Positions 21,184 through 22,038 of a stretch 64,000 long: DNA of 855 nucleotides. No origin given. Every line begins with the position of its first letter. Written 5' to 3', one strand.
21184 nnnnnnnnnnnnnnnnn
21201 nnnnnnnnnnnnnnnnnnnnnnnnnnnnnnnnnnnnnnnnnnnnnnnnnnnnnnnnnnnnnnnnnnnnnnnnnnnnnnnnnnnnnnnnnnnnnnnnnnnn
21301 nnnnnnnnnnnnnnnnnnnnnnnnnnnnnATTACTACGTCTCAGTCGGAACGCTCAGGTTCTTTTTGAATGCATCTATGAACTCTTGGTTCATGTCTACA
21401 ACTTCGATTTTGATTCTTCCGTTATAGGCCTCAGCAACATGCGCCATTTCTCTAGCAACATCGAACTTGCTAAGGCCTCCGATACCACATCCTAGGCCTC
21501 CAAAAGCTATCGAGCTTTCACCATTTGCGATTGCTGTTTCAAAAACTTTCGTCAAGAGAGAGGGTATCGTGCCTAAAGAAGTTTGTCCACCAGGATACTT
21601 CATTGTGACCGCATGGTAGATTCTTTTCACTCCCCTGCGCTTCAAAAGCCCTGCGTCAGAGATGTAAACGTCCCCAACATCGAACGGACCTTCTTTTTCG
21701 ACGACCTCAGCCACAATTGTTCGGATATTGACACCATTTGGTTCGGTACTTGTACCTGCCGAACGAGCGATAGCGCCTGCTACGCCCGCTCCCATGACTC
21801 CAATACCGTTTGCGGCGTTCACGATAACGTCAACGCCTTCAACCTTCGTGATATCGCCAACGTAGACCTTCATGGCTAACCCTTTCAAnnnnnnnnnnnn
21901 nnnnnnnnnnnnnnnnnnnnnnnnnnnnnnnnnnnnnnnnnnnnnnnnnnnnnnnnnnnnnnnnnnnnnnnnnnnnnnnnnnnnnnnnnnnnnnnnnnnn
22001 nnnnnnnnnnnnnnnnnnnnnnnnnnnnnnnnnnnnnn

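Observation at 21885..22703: Phage-encoded FliA (sigma-28) homolog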

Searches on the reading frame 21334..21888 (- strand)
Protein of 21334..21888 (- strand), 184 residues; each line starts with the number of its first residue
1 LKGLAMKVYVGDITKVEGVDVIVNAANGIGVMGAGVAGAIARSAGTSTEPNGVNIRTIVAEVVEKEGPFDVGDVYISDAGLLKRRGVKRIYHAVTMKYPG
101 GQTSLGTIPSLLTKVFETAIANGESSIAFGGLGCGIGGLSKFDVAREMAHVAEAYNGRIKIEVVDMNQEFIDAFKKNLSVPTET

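Call 18: search_protein_families(library=pfam, proteins=[window:21334-21888:-], max_evalue=0.001)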
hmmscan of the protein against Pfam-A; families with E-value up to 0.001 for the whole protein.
window:21334-21888:- (184 aa): 1 family
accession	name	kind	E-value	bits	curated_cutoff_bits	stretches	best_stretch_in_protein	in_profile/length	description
PF01661.27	Macro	-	4.4e-17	62.6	22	1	23-146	1-116/118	Macro domain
